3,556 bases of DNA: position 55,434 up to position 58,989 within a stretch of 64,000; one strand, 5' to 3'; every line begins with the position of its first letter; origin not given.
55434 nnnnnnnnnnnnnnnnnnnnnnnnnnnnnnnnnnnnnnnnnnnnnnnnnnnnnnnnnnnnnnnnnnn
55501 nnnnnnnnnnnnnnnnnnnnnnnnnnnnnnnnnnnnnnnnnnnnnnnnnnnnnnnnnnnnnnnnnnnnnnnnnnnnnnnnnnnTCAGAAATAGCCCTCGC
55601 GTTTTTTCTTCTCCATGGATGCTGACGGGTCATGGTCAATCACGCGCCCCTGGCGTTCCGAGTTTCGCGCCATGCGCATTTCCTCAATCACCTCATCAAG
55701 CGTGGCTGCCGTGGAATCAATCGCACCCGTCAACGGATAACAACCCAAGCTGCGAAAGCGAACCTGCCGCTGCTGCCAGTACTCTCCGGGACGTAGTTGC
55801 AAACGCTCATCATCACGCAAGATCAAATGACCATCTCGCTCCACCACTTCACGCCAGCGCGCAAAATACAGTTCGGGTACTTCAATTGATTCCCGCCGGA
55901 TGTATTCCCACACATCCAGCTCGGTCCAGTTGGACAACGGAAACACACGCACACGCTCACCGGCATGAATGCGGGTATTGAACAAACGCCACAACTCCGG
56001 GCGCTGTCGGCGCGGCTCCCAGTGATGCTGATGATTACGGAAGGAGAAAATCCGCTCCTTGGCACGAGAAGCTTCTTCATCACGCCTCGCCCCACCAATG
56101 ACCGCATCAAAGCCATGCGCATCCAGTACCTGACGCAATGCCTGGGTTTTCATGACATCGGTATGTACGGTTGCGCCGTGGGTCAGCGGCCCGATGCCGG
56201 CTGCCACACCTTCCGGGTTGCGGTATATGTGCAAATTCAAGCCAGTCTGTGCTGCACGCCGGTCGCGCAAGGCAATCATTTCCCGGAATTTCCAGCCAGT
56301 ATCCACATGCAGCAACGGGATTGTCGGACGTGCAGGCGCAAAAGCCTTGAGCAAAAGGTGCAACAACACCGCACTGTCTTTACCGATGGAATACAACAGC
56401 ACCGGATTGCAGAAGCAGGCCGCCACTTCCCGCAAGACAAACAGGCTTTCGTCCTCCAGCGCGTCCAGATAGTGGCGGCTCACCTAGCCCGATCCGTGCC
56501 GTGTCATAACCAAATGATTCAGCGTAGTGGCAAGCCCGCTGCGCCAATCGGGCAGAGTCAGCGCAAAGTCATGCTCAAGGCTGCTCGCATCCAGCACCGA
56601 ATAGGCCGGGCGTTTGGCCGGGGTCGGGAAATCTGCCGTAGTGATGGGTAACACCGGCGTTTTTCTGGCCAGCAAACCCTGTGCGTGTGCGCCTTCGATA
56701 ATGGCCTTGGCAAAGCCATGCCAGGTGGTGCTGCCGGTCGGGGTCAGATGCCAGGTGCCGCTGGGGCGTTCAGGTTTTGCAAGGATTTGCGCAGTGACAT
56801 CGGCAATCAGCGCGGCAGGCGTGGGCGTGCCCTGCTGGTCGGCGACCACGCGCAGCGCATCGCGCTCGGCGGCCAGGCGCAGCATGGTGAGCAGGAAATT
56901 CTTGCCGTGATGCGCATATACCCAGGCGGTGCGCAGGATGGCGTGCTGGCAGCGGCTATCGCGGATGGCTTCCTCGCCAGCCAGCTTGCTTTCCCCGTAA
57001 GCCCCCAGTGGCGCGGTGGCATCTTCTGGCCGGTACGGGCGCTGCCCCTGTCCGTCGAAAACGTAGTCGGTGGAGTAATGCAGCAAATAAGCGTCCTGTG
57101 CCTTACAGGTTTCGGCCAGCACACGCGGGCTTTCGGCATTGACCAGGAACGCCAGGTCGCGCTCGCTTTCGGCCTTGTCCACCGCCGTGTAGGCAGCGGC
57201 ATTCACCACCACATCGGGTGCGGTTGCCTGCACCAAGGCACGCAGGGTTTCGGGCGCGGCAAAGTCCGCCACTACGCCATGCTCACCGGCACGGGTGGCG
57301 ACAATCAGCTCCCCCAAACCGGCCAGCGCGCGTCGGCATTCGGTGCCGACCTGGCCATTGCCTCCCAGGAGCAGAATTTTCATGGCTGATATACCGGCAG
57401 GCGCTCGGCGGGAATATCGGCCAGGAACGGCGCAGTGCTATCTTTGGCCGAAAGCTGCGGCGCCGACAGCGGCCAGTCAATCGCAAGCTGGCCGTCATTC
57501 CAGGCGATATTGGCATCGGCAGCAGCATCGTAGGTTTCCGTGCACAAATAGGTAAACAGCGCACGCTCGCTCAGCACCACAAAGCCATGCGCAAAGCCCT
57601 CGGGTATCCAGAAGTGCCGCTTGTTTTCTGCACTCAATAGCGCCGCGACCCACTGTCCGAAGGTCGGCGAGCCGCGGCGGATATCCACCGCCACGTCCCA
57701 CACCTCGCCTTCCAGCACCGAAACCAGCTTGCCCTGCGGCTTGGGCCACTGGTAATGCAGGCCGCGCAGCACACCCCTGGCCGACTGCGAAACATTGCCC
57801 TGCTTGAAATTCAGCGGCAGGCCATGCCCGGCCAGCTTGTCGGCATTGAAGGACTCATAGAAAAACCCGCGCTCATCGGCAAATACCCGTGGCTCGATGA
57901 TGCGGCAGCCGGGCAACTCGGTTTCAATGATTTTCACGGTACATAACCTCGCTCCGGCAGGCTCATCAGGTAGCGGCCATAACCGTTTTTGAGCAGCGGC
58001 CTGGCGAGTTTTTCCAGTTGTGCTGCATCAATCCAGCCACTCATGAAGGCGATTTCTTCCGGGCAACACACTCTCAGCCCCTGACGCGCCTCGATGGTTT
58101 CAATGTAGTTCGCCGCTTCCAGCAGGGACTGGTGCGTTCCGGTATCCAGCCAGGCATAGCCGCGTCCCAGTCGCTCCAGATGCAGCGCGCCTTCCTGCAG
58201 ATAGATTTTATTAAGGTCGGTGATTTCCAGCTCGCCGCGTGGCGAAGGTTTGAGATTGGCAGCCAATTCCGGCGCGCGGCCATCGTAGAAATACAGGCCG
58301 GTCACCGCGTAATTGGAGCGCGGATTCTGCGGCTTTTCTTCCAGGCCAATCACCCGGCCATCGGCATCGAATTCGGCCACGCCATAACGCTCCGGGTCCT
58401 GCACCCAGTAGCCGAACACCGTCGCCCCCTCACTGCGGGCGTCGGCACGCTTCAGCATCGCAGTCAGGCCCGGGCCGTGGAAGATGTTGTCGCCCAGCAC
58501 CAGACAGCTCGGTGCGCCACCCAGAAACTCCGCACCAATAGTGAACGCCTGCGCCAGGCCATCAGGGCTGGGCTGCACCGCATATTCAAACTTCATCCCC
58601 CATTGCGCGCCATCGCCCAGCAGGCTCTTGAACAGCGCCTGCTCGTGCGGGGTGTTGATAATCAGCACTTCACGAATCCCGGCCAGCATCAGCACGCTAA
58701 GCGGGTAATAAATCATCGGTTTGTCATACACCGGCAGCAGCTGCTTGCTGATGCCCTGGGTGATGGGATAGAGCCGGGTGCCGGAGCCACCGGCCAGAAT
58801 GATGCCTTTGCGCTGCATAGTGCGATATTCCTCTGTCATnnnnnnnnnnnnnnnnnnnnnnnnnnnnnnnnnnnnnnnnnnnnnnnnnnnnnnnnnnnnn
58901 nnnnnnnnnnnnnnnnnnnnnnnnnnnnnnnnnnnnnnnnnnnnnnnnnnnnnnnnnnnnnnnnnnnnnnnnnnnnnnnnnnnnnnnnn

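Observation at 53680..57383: PAPS-synthesis genes (cysD, cysNC) embedded in and translationally coupled to the dTDP-rhamnose/GDP-mannose operon: possible sulfated glycan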

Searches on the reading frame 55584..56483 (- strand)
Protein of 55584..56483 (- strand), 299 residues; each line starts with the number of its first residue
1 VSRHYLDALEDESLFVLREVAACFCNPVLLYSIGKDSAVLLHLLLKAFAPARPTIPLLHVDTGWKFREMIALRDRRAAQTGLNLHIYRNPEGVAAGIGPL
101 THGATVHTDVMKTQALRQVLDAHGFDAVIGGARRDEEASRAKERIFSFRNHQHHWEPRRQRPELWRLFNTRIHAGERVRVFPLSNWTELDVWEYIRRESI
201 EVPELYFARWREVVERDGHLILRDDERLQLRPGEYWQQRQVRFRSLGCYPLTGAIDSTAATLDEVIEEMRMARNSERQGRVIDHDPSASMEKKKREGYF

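Call 3: search_protein_families(library=ncbifam, proteins=[window:55584-56483:-])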
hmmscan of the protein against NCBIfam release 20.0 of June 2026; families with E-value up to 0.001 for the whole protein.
window:55584-56483:- (299 aa): 12 families
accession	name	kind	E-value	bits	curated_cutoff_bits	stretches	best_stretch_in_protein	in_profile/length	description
NF009214.0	PRK12563.1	equivalog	1.6e-145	484.4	413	1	4-299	22-317/317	sulfate adenylyltransferase subunit CysD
TIGR02039.1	CysD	subfamily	3.4e-140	466.8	396.6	1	6-299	1-294/294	sulfate adenylyltransferase, small subunit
NF003587.0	PRK05253.1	subfamily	1.9e-136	454.2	195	1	4-299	7-301/301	sulfate adenylyltransferase subunit CysD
NF002537.0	PRK02090.1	equivalog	7.8e-17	61.7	154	1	28-206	44-200/244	phosphoadenylyl-sulfate reductase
TIGR00434.1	cysH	subfamily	2.4e-11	44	165.1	1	28-147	17-139/214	phosophoadenylyl-sulfate reductase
TIGR02057.1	PAPS_reductase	equivalog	2.4e-11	44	254.2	1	29-148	29-151/224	phosphoadenosine phosphosulfate reductase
NF010367.0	PRK13795.1-2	equivalog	1.3e-09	37.1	456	1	3-206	220-403/584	hypothetical protein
TIGR02055.1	APS_reductase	subfamily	3e-09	37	235.3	1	37-206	6-155/194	adenylylsulfate reductase, thioredoxin dependent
NF006351.0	PRK08576.1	equivalog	1.9e-05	23.5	290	1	2-144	214-350/436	hypothetical protein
NF010368.0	PRK13795.1-3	equivalog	2.1e-05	23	588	1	3-206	225-408/635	hypothetical protein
NF006327.0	PRK08557.1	equivalog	2.8e-05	23.1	366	0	177-206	313-342/415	hypothetical protein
NF010366.0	PRK13795.1-1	equivalog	9.4e-05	20.7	745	1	30-206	272-431/667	hypothetical protein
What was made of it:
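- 55584..56483 (-): cysD, the small subunit of ATP sulfurylase. It has a GTG start and the PP-loop motif SIGKDS. NF009214, 484 bits against a cut-off of 413 (call 3).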

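Call 7: search_protein_families(library=pfam, proteins=[window:55584-56483:-])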
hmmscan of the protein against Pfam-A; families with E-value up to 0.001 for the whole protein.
window:55584-56483:- (299 aa): 1 family
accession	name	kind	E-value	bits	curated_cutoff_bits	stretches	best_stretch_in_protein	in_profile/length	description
PF01507.26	PAPS_reduct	-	6.4e-53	179.8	22.5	1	26-253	1-174/175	Phosphoadenosine phosphosulfate reductase domain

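Call 49: find_related_loci(query=window:55587-56483:-, collection=metagenome_contigs, flank=10000)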
Query window:55587-56483:- (299 aa) in metagenome_contigs; peptide patterns used: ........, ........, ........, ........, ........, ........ (x = any residue, [..] = any of these).
600 stretches matched a pattern (row limit reached: there are more); 593 encode a relative of the query (tblastn E <= 1e-3); the best 80 are kept; 80 distinct loci.
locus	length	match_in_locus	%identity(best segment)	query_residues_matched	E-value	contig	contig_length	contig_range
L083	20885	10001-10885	77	5-299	1e-152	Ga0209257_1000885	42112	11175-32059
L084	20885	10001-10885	76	5-299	2e-152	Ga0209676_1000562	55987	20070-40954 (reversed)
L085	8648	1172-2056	77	5-299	4e-152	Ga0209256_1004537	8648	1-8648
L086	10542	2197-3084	77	5-299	1e-150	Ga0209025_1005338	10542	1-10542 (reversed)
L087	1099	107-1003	74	1-299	4e-165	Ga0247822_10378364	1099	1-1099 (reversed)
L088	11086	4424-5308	76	5-299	2e-149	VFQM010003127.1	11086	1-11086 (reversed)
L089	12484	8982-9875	75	2-299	4e-149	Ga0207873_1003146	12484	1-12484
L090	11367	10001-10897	73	1-299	3e-148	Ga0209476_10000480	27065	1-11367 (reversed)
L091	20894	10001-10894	73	2-299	6e-148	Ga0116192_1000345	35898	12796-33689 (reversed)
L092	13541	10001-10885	74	5-299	1e-147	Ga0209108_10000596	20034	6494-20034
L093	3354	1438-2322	75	5-299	2e-153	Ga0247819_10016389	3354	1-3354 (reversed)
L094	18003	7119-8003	74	5-299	3e-147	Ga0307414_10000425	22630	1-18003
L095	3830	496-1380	74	5-299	3e-151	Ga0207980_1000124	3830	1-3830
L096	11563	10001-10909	74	1-299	2e-146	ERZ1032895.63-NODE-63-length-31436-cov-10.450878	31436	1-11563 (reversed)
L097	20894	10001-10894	74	2-299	1e-145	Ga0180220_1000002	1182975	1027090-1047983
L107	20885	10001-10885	71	5-299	1e-143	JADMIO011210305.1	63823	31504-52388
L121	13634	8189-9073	71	5-299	1e-138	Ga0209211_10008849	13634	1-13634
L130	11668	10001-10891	65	3-299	3e-134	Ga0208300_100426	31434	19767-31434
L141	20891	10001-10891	64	3-299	4e-133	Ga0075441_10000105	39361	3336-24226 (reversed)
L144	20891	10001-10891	64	3-299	2e-133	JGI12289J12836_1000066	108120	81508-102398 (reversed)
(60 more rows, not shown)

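Call 52: search_protein_families(library=pfam, proteins=[L144:1725-2681:+, L144:5768-6688:+, L144:6719-8698:+, L144:8695-9720:+, L144:13504-15270:+, L130:5472-8636:+, L130:8744-9682:+, L141:4058-5362:+, L141:5310-6290:+, L141:8743-9795:+])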
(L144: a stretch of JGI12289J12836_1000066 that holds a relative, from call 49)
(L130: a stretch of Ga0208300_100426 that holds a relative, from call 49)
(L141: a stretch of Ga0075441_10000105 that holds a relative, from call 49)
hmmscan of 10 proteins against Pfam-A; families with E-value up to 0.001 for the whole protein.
L144:1725-2681:+ (318 aa): 1 family
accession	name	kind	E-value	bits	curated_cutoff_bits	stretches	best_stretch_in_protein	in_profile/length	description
PF03567.20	Sulfotransfer_2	-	4.2e-06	27.5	22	1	4-111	11-107/252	Sulfotransferase family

L144:5768-6688:+ (306 aa): 2 families
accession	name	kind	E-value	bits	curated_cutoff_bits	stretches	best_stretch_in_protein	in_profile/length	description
PF13692.12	Glyco_trans_1_4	-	0.00013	22.7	27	1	151-291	2-141/142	Glycosyl transferases group 1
PF13524.12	Glyco_trans_1_2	-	0.00093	19.6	25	0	178-304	11-126/144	Glycosyl transferase-like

L144:6719-8698:+ (659 aa): 1 family
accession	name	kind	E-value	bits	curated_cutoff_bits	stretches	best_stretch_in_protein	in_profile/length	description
PF05159.20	Capsule_synth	-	6.1e-89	299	20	4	145-301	138-310/310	Capsule polysaccharide biosynthesis protein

L144:8695-9720:+ (341 aa): 1 family
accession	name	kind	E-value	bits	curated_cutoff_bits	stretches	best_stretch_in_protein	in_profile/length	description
PF02272.25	DHHA1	-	4.1e-08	34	25.9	1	248-337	6-97/102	DHHA1 domain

L144:13504-15270:+ (588 aa): 4 families
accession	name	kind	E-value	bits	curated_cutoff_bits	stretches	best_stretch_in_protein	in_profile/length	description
PF03600.22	CitMHS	-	3.5e-76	256.9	31.9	2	20-530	5-331/336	Citrate transporter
PF02080.26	TrkA_C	-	1.4e-21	76.6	27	2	308-368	1-60/71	TrkA-C domain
PF00939.25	Na_sulph_symp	-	1.1e-12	48.1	27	2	448-586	324-466/472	Sodium:sulfate symporter transmembrane region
PF06808.19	DctM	-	9.1e-07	28.5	23.8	1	446-543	273-369/413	Tripartite ATP-independent periplasmic transporter, DctM component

L130:5472-8636:+ (1054 aa): 5 families
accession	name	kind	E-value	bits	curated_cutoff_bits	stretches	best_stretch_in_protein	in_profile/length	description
PF00535.33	Glycos_transf_2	-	7.6e-32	111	23.3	2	827-954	9-131/168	Glycosyl transferase family 2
PF13641.12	Glyco_tranf_2_3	-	8.7e-12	46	27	2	651-705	160-214/230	Glycosyltransferase like family 2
PF10111.15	Glyco_tranf_2_2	-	4.3e-11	43.3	27.3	1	838-1027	22-217/276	Glycosyltransferase like family 2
PF13469.12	Sulfotransfer_3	-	3.8e-06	27.7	27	1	21-212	2-213/216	Sulfotransferase family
PF13632.12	Glyco_trans_2_3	-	1.3e-05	25.6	27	0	653-702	75-123/198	Glycosyl transferase family group 2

L130:8744-9682:+ (312 aa): 0 families

L141:4058-5362:+ (434 aa): 2 families
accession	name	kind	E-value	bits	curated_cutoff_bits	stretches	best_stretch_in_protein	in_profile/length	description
PF07804.18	HipA_C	-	2.1e-38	132.6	30.5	1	164-393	2-208/213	HipA-like C-terminal domain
PF13657.11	Couple_hipA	-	6.9e-14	52.6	22.5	1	20-120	7-98/99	HipA N-terminal domain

L141:5310-6290:+ (326 aa): 1 family
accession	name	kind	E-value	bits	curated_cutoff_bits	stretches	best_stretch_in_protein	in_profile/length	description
PF13692.12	Glyco_trans_1_4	-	8.3e-07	29.8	27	1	175-316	2-142/142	Glycosyl transferases group 1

L141:8743-9795:+ (350 aa): 1 family
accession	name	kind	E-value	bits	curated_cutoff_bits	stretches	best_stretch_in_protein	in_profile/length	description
PF02272.25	DHHA1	-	1.7e-07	32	25.9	1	257-344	9-96/102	DHHA1 domain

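Call 70: search_protein_families(library=pfam, proteins=[L097:5-4606:+, L097:4603-5223:+, L097:5731-6738:+, L097:15566-17560:+, L121:7117-8127:+, L121:2761-3990:+, L121:384-1763:+, L107:7186-8196:-, L107:6366-7166:-])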
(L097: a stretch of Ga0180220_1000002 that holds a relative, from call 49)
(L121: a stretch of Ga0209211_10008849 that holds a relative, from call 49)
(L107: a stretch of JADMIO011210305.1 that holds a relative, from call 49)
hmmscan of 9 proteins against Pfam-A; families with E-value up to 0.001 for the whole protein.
L097:5-4606:+ (1533 aa): 2 families
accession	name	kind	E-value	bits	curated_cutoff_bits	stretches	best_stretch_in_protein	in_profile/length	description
PF05050.19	Methyltransf_21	-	1.6e-21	77.6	22.7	1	1100-1263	1-173/173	Methyltransferase FkbM domain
PF13524.12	Glyco_trans_1_2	-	1.8e-05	25.1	25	1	903-1050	6-134/144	Glycosyl transferase-like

L097:4603-5223:+ (206 aa): 0 families

L097:5731-6738:+ (335 aa): 1 family
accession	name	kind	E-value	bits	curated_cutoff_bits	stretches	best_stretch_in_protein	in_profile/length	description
PF08885.17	GSCFA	-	4.8e-47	161.1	25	1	69-327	2-237/237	GSCFA family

L097:15566-17560:+ (664 aa): 1 family
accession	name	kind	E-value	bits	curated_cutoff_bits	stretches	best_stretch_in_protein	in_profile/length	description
PF00884.28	Sulfatase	-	2.9e-22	79.8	25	1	297-589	1-301/301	Sulfatase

L121:7117-8127:+ (336 aa): 8 families
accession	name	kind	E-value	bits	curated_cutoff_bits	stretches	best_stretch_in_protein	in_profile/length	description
PF01370.27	Epimerase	-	3e-57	194.2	20.9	1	4-235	1-227/240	NAD dependent epimerase/dehydratase family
PF16363.11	GDP_Man_Dehyd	-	4.5e-51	174.7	27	1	5-325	1-331/332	GDP-mannose 4,6 dehydratase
PF04321.23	RmlD_sub_bind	-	1.1e-19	71.1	27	1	2-240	1-204/287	RmlD substrate binding domain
PF01073.25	3Beta_HSD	-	1.8e-14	53.9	22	1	5-226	1-222/280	3-beta hydroxysteroid dehydrogenase/isomerase family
PF02719.21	Polysacc_synt_2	-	3.9e-14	53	20.2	1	4-232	1-216/293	Polysaccharide biosynthesis protein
PF13460.12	NAD_binding_10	-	1.4e-06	28.7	27.2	1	8-165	1-133/184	NAD(P)H-binding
PF00106.31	adh_short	-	5.2e-06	26.5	26.6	1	4-169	3-165/195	short chain dehydrogenase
PF07993.18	NAD_binding_4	-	7.8e-06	25.7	20.1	0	77-183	88-207/258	Male sterility protein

L121:2761-3990:+ (409 aa): 0 families

L121:384-1763:+ (459 aa): 1 family
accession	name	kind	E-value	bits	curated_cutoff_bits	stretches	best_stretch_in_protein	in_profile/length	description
PF01594.21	AI-2E_transport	-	1.7e-56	192.2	34.3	1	87-415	3-323/327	AI-2E family transporter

L107:7186-8196:- (336 aa): 1 family
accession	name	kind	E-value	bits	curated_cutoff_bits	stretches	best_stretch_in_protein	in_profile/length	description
PF01636.29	APH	-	1.1e-28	101.1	23.2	1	28-253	5-231/239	Phosphotransferase enzyme family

L107:6366-7166:- (266 aa): 3 families
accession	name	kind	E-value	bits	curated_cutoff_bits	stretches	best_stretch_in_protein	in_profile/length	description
PF00483.29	NTP_transferase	-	4.7e-21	75.9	21.2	1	19-259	1-241/245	Nucleotidyl transferase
PF12804.13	NTP_transf_3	-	3.1e-10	40.9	27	1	20-75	1-49/160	MobA-like NTP transferase domain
PF01128.25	IspD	-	0.00094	19.4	27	0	18-68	1-49/221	2-C-methyl-D-erythritol 4-phosphate cytidylyltransferase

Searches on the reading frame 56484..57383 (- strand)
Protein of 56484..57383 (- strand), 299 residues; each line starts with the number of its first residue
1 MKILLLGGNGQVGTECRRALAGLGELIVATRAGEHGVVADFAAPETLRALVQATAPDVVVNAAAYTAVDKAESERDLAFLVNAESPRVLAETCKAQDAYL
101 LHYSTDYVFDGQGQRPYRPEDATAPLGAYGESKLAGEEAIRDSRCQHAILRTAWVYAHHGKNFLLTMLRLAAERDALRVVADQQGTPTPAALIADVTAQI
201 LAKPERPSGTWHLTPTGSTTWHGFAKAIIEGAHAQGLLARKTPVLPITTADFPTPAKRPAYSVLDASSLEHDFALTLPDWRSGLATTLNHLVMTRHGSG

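Call 3: search_protein_families(library=ncbifam, proteins=[window:56484-57383:-])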
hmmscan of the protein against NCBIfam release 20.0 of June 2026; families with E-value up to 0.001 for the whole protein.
window:56484-57383:- (299 aa): 7 families
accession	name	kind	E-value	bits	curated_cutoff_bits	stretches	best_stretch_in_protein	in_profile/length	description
TIGR01214.1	rmlD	equivalog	4.9e-104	347.4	224.05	1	2-290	1-284/285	dTDP-4-dehydrorhamnose reductase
NF007440.0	PRK09987.1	equivalog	1.8e-90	303.3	308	1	1-294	1-296/299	dTDP-4-dehydrorhamnose reductase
TIGR01179.1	galE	equivalog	1.7e-06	27.1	262.3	1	37-146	52-162/332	UDP-glucose 4-epimerase GalE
NF043036.1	ErythonDh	equivalog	1.9e-05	24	325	1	37-142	57-162/321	D-erythronate dehydrogenase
TIGR01181.1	dTDP_gluc_dehyt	equivalog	2e-05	23.8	365.1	1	37-141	55-163/321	dTDP-glucose 4,6-dehydratase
NF005754.0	PRK07578.1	equivalog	9.2e-05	22.4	167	0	1-65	1-65/200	short chain dehydrogenase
TIGR02197.1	heptose_epim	equivalog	0.00028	20.1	274.6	1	39-146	47-155/316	ADP-glyceromanno-heptose 6-epimerase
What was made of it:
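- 56484..57383 (-): rmlD, dTDP-4-dehydrorhamnose reductase. It overlaps rmlC by 4 nt, and its TAG stop abuts the cysD start. TIGR01214, 347 bits against a cut-off of 224 (call 3).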

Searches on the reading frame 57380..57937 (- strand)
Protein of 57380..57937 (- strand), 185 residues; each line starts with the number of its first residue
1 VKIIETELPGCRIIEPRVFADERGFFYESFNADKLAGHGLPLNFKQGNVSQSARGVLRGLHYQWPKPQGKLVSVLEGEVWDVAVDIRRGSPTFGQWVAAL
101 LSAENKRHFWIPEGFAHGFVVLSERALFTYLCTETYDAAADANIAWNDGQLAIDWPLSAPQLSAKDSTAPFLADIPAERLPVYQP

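Call 3: search_protein_families(library=ncbifam, proteins=[window:57380-57937:-])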
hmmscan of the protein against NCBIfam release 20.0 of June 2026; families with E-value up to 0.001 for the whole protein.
window:57380-57937:- (185 aa): 1 family
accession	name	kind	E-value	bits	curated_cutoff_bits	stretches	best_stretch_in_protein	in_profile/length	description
TIGR01221.1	rmlC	equivalog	4.7e-74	248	155.75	1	2-174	1-174/176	dTDP-4-dehydrorhamnose 3,5-epimerase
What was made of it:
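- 57380..57937 (-): rmlC, dTDP-4-dehydrorhamnose 3,5-epimerase. It overlaps rmlA by 4 nt. TIGR01221, 248 bits against a cut-off of 156 (call 3).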

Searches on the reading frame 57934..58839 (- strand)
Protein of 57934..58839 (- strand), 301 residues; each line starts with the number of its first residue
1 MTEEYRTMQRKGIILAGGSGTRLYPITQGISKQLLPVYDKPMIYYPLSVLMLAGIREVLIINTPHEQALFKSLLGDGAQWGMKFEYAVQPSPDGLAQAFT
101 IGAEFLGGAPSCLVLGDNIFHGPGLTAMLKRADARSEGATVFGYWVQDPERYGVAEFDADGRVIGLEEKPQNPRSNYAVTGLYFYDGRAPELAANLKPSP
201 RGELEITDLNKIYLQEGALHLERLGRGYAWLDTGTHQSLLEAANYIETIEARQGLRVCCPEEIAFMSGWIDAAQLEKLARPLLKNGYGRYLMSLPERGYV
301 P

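Call 3: search_protein_families(library=ncbifam, proteins=[window:57934-58839:-])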
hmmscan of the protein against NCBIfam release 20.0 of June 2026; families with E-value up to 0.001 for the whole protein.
window:57934-58839:- (301 aa): 28 families (the best 25 are shown)
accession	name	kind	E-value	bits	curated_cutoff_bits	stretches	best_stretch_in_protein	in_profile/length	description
TIGR01207.1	rmlA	equivalog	7.8e-152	504.3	360.65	1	11-294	1-284/286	glucose-1-phosphate thymidylyltransferase RfbA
NF012024.0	PRK15480.1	equivalog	9.7e-136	451.6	588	1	9-293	3-287/292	glucose-1-phosphate thymidylyltransferase RfbA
TIGR01208.1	rmlA_long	equivalog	4.4e-55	187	320.25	1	11-246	1-234/353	glucose-1-phosphate thymidylyltransferase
TIGR03992.1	Arch_glmU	subfamily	5.6e-40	137.4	292.1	1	11-245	2-226/393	bifunctional sugar-1-phosphate nucleotidylyltransferase/acetyltransferase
NF041313.1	UDPGP_AglF_Halo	equivalog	5.4e-27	94.7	400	1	11-217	2-206/234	UTP--glucose-1-phosphate uridylyltransferase AglF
NF052502.1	man1P_GTase_Rv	exception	8.1e-25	87.4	440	1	12-186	3-175/352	mannose-1-phosphate guanylyltransferase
NF041173.1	Sug_nt_acttase_Thmprot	equivalog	8.1e-23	81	600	1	11-245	2-226/405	bifunctional sugar-1-phosphate nucleotidylyltransferase/acetyltransferase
NF045761.1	NAMPUrTaseMurU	equivalog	3.6e-19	69.5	250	1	11-242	2-223/226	N-acetylmuramate alpha-1-phosphate uridylyltransferase MurU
TIGR01099.1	galU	equivalog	8e-19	68.2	326.8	2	10-69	2-61/261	UTP--glucose-1-phosphate uridylyltransferase GalU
NF003670.0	PRK05293.1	equivalog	9.2e-15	54.4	470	2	128-249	137-259/382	glucose-1-phosphate adenylyltransferase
NF010938.0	PRK14358.1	equivalog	3e-12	45.9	500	1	2-218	2-215/481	bifunctional N-acetylglucosamine-1-phosphate uridyltransferase/glucosamine-1-phosphate acetyltransferase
TIGR02091.1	glgC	equivalog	1.9e-11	43.7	424.9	2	12-73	3-65/364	glucose-1-phosphate adenylyltransferase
NF009928.0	PRK13389.1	equivalog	1.2e-10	41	548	1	9-62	8-61/302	UTP--glucose-1-phosphate uridylyltransferase GalU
NF049965.1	GlMnHpPGnyltfHddC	equivalog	1.8e-09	37.6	300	1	11-183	2-165/221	D-glycero-D-manno-heptose 1-phosphate guanosyltransferase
NF010935.0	PRK14355.1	equivalog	2e-08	33.3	718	1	12-170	6-159/459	bifunctional UDP-N-acetylglucosamine diphosphorylase/glucosamine-1-phosphate N-acetyltransferase GlmU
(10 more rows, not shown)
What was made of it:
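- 57934..58839 (-): rmlA, glucose-1-phosphate thymidylyltransferase. TIGR01207, 504 bits against a cut-off of 361 (call 3).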

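Call 48: find_encoding_contigs(protein=window:57934-58839:-, flank=10000, max_places=5)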
Protein window:57934-58839:- (301 aa): no gene with exactly this product is on record in the collection.
